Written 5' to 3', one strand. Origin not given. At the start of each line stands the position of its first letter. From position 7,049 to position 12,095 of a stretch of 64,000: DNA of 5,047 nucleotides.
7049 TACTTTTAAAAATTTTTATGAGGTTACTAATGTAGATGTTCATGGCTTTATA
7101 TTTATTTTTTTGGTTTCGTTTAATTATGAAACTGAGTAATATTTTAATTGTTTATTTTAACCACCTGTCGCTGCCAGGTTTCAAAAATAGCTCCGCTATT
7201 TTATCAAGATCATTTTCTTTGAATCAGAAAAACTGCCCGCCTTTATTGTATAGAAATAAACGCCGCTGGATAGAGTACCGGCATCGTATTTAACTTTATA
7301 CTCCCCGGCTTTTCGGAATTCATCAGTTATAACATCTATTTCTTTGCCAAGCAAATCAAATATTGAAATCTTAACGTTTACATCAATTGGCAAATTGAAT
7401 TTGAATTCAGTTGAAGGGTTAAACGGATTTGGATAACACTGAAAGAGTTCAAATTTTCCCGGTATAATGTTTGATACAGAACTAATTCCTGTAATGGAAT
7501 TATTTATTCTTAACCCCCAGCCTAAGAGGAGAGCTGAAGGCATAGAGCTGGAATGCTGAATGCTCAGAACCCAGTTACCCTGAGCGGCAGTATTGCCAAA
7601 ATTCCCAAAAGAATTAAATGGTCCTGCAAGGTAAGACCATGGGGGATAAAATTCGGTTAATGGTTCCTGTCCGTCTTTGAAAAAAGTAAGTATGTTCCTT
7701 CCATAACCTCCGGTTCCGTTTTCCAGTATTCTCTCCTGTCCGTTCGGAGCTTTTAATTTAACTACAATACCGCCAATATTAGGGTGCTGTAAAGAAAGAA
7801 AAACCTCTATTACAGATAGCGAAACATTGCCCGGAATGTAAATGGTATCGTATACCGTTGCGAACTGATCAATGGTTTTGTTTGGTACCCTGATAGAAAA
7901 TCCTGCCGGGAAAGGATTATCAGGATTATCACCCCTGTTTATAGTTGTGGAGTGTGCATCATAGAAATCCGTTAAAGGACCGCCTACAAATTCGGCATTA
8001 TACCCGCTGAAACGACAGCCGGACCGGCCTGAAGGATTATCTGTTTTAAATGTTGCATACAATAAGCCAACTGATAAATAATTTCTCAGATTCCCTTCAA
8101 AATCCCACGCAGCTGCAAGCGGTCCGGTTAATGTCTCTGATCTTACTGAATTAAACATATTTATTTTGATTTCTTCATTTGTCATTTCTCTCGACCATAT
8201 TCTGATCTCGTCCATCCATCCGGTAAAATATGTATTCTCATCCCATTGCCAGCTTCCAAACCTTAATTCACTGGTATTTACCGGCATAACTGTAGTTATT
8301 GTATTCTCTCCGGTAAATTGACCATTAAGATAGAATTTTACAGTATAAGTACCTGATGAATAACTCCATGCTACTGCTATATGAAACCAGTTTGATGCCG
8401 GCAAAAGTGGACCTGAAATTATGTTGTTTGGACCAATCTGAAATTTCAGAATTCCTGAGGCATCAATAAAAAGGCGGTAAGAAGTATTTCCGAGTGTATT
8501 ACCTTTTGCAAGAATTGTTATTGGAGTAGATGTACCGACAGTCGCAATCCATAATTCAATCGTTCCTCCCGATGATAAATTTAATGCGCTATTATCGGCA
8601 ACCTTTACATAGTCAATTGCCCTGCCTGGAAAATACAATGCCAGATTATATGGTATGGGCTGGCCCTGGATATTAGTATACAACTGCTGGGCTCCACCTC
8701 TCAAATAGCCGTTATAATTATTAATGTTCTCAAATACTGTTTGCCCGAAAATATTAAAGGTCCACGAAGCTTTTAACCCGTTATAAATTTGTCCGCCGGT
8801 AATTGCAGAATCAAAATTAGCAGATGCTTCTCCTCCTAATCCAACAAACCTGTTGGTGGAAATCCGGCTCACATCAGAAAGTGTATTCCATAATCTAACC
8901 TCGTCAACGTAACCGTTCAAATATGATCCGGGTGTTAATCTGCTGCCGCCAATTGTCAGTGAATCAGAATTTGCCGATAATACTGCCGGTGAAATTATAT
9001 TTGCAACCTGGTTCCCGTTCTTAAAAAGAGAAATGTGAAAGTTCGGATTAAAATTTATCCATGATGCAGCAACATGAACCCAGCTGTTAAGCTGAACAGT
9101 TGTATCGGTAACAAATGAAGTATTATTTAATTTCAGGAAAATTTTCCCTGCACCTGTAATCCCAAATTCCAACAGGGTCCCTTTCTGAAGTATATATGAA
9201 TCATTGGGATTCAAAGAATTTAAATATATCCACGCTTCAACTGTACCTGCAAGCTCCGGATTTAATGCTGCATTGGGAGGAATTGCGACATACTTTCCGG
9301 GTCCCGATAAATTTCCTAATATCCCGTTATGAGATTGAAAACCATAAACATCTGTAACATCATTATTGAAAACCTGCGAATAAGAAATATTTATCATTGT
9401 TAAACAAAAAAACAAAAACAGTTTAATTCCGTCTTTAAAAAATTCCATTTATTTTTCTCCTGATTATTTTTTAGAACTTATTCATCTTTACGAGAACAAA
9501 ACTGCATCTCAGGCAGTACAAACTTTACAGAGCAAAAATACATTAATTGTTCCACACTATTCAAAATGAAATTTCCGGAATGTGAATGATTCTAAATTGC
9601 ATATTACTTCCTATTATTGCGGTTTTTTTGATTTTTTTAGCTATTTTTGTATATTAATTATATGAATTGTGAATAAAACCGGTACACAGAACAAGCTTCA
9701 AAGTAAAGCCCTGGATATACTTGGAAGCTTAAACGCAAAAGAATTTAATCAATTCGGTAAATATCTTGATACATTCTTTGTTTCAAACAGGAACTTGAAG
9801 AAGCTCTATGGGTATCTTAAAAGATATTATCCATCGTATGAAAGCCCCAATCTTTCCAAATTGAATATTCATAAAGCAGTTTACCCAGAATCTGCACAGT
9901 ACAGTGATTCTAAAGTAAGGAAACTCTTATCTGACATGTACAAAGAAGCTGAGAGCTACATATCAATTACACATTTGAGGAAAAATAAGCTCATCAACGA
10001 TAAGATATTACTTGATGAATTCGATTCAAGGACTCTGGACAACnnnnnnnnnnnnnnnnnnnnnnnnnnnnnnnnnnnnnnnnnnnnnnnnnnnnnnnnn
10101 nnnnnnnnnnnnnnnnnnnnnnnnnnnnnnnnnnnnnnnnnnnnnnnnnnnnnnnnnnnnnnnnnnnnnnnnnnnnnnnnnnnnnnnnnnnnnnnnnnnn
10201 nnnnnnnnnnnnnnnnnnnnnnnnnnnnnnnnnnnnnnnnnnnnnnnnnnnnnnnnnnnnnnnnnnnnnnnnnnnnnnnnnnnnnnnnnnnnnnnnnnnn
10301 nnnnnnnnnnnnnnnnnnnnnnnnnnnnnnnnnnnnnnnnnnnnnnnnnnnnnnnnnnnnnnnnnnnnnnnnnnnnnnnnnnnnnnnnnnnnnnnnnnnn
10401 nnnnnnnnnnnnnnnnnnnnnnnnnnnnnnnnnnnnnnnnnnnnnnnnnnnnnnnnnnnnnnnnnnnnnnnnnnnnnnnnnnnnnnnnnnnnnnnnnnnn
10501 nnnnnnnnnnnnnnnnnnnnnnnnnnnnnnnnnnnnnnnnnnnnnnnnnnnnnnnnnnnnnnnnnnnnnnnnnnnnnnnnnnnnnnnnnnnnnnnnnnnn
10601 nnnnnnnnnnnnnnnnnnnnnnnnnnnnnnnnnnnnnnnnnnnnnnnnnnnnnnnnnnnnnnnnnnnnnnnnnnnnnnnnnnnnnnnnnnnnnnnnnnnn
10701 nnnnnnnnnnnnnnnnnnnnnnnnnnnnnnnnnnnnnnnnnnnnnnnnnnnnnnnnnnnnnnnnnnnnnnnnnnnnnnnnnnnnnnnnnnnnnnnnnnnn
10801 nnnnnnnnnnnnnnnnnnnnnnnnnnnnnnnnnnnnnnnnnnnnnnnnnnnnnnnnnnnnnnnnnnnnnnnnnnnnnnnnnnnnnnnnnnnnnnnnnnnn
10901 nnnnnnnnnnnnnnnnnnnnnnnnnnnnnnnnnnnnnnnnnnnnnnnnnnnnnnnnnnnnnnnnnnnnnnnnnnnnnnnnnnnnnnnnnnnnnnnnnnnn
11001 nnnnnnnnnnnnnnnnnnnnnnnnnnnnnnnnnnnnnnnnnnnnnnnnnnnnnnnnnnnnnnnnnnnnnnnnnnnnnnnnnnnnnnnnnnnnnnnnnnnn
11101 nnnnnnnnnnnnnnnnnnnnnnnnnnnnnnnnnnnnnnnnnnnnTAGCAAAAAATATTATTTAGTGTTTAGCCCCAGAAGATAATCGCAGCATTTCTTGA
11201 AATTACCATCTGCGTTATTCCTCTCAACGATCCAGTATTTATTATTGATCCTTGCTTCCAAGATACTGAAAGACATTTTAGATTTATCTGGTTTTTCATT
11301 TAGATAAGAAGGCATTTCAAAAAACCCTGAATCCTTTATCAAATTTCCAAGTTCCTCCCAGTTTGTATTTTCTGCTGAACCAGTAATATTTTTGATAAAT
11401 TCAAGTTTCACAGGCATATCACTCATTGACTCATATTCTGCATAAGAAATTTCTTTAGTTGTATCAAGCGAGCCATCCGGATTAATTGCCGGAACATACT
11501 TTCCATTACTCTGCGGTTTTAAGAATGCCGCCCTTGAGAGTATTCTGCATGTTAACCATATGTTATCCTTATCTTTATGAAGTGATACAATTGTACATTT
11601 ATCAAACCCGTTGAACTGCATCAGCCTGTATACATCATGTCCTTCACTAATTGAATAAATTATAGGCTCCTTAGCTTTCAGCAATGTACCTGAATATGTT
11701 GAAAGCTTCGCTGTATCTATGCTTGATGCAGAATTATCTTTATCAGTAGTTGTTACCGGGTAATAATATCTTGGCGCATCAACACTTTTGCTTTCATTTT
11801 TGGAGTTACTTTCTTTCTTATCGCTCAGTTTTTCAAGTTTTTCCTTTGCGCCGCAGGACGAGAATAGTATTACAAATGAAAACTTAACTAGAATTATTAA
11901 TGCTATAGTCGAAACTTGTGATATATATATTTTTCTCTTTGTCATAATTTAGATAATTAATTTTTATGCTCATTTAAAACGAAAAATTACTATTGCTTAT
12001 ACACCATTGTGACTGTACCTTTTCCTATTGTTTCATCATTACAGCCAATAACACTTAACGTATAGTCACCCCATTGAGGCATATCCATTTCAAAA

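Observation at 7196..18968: Duplicated divergent module (T9SS cargo gene <-> uncharacterised ~490-aa helical protein) bracketing a cargo island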

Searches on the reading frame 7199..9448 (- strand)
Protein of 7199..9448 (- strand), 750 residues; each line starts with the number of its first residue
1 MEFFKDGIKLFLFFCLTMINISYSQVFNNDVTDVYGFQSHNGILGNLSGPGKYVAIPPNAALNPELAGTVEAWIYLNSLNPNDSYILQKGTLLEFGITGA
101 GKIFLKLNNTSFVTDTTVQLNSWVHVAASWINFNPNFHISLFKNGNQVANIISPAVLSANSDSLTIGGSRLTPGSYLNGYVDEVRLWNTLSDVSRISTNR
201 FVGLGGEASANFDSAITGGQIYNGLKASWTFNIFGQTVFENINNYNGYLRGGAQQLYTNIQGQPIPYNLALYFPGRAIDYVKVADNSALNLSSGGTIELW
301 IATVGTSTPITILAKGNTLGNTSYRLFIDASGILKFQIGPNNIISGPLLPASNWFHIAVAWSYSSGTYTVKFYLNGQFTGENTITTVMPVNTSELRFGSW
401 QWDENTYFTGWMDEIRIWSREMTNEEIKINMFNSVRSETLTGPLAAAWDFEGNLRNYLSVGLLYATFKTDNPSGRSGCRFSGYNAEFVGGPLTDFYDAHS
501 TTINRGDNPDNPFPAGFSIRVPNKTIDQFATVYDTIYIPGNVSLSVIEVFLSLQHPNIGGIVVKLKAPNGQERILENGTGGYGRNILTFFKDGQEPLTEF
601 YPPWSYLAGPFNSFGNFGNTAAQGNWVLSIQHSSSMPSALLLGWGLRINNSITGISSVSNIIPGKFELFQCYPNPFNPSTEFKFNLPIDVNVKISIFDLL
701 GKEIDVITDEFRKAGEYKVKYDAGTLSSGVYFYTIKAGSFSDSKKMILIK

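Call 4: search_protein_families(library=pfam, proteins=[window:7199-9448:-], max_evalue=0.1)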
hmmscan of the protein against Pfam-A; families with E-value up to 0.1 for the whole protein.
window:7199-9448:- (750 aa): 5 families
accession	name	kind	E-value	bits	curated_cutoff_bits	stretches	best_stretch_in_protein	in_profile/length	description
PF13385.13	Laminin_G_3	-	3.5e-44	151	27.6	2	279-428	5-151/151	Concanavalin A-like lectin/glucanases superfamily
PF18962.6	Por_Secre_tail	-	6.6e-10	39.6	27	1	672-747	2-74/75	Secretion system C-terminal sorting domain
PF01483.27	P_proprotein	-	1.6e-05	25.4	21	1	547-647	4-85/86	Proprotein convertase P-domain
PF00354.24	Pentaxin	-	5.4e-05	23.4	25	1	326-431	57-167/194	Pentaxin family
PF13860.13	FlgD_ig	-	0.053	13.9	27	0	681-737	13-75/79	FlgD Ig-like domain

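Call 69: search_protein_families(library=ncbifam, proteins=[window:7199-9448:-], max_evalue=0.01)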
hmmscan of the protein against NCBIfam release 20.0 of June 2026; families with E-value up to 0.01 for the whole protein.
window:7199-9448:- (750 aa): 5 families
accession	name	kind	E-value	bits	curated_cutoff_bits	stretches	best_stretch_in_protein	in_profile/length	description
TIGR04183.1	Por_Secre_tail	domain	5.5e-11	42.3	23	1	672-747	2-70/72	T9SS type A sorting domain-containing protein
NF052521.1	TafC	equivalog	5e-09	35.7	410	1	270-434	194-362/373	TafC family fimbrial protein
NF038113.1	T9SSA_dep_M36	equivalog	5.9e-07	28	885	1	667-748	791-868/869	T9SS-dependent M36 family metallopeptidase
NF052323.1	T9SSA_dep_M6i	equivalog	6.2e-07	27.8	600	1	672-750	961-1038/1043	T9SS-dependent M6-like inactivated metalloprotease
NF033707.1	T9SS_sortase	equivalog_domain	7.1e-07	27.2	420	1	667-745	997-1085/1095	type IX secretion system sortase PorU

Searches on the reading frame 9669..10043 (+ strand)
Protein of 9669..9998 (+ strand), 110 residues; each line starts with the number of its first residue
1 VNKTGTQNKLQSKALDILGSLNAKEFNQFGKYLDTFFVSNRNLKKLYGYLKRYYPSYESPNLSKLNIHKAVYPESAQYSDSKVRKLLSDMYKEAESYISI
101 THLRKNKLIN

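Call 55: predict_structure(alignment_id=A3)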
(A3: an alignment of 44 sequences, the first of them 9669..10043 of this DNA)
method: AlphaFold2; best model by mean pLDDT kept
length: 125 residues; sequences in the alignment: 44
mean_pLDDT: 86.7   pTM: 0.75
mean pLDDT of the five models: 86.7, 86.5, 85.9, 85.1, 72.8
residues with pLDDT >= 90: 70; 70-90: 44; 50-70: 3; < 50: 8
segments of 3 or more residues with pLDDT < 50: 1-8
pLDDT, mean of each block of 10 residues (from residue 1): 47 91 95 87 95 90 92 90 94 93 86 88 73
secondary structure, 60 per line:
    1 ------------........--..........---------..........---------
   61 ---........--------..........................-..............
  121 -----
elements in order: H13-20 H23-32 H42-51 H64-71 H80-105 H107-120

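Call 57: fold_search(model_id=the predicted structure, library=pdb)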
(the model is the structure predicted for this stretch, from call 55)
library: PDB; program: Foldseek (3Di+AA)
matches with E <= 10: 44; with E <= 0.001: 0
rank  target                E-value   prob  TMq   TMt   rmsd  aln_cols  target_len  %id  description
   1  5gn8_B                1.9e+00  0.12  0.25  0.22  17.3       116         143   15  Structure of a 48-mer protein nanocage fabricated from its 24-mer analogue by subunit interface redesign (released 2016-12-14)
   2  5ii7                  2.8e+00  0.08  0.25  0.24  12.6       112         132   15  In-house sulfur-SAD structure of orthorhombic red abalone lysin at 1.66 A resolution (released 2017-06-14)
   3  6kmz_E                3.7e+00  0.08  0.20  0.16  12.4        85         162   13  caspase-4 P22/P10 C258A in complex with human GSDMD-C domain (released 2020-03-11)
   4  4c0m_A                4.1e+00  0.08  0.30  0.28  12.8       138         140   15  Crystal Structure of the N terminal domain of wild type TRIF (TIR- domain-containing adapter-inducing interferon-beta) (released 2013-12-11)
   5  5lfq_A                4.3e+00  0.09  0.27  0.30  13.6       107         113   11  Crystal Structure of the Bacterial Proteasome Activator Bpa of Mycobacterium tuberculosis (space group P3) (released 2016-11-23)
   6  1fha                  4.3e+00  0.07  0.24  0.18  18.4       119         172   13  SOLVING THE STRUCTURE OF HUMAN H FERRITIN BY GENETICALLY ENGINEERING INTERMOLECULAR CRYSTAL CONTACTS (released 1992-07-15)
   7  2ncg_MODEL_1_A        4.3e+00  0.06  0.24  0.25  16.7       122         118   15  The CC domain structure from the wheat stem rust resistance protein Sr33 challenges paradigms for dimerization (released 2016-10-19)
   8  5gou_G                4.3e+00  0.06  0.24  0.23  17.8       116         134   14  Structure of a 16-mer protein nanocage fabricated from its 24-mer analogue by subunit interface redesign (released 2017-02-22)
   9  7m5t_MODEL_1_A        4.3e+00  0.05  0.20  0.22  10.6        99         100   11  Solution NMR structure of de novo designed protein 0515 (released 2021-12-15)
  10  5iet_A                4.6e+00  0.08  0.26  0.28  14.7       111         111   11  Crystal Structure of Mycobacterium Tuberculosis ATP-independent Proteasome activator (released 2016-03-30)
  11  4c0m_B                4.8e+00  0.08  0.32  0.29  13.1       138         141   15  Crystal Structure of the N terminal domain of wild type TRIF (TIR- domain-containing adapter-inducing interferon-beta) (released 2013-12-11)
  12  3wjo_B                4.8e+00  0.03  0.17  0.09  15.1       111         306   13  Crystal structure of Octaprenyl Pyrophosphate synthase from Escherichia coli with isopentenyl pyrophosphate (IPP) (released 2014-06-18)
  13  5lfj_B                5.1e+00  0.08  0.28  0.31  13.8       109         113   13  Crystal Structure of the Bacterial Proteasome Activator Bpa of Mycobacterium tuberculosis (released 2016-11-23)
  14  6gcv_A                5.3e+00  0.08  0.28  0.28  11.9       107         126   13  Ligand binding domain (LBD) of the p. aeruginosa nitrate receptor McpN (released 2018-09-19)
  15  5lfj_A                5.6e+00  0.08  0.27  0.30  13.2       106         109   12  Crystal Structure of the Bacterial Proteasome Activator Bpa of Mycobacterium tuberculosis (released 2016-11-23)
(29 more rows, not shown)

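Call 71: search_protein_families(library=pfam, proteins=[window:9669-9998:+], max_evalue=10)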
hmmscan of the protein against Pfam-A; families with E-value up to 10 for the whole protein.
window:9669-9998:+ (110 aa): 0 families
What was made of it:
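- On RRNPP receptor-regulators: No HTH family was found in 10 diverse N-termini at E up to 10 (call 71).
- Ten diverse N-termini show no recurrent HTH or wHTH family even at E up to 10 (call 71).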

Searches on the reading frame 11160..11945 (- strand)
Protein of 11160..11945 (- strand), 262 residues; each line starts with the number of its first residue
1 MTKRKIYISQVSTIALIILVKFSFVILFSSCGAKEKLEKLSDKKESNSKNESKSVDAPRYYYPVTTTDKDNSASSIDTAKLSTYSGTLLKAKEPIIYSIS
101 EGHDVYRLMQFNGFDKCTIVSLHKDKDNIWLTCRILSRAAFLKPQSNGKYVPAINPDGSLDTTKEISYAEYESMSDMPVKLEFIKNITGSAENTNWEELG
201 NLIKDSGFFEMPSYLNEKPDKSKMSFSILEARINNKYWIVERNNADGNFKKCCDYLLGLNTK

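Call 4: search_protein_families(library=pfam, proteins=[window:11160-11945:-], max_evalue=0.1)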
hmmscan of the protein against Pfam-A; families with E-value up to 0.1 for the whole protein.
window:11160-11945:- (262 aa): 0 families

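Call 7: search_protein_families(library=ncbifam, proteins=[window:11160-11945:-], max_evalue=1)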
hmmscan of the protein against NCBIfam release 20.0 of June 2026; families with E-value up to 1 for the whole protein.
window:11160-11945:- (262 aa): 1 family
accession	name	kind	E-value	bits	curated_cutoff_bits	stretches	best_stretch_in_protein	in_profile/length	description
NF058647.1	lipo_LytA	equivalog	0.031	14.5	110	1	17-53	4-40/107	acidic lipoprotein LytA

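Call 90: search_protein_families(library=ncbifam, proteins=[window:11160-11945:-], max_evalue=0.001)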
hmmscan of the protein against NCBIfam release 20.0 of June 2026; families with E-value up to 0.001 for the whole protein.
window:11160-11945:- (262 aa): 0 families
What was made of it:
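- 11157..12388 (-): Two small exported proteins (262 aa at 11157..11945; 132 aa at 11990..12388). They form the distal end of the array behind cargo B. No family hit (calls 4, 7, 90).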
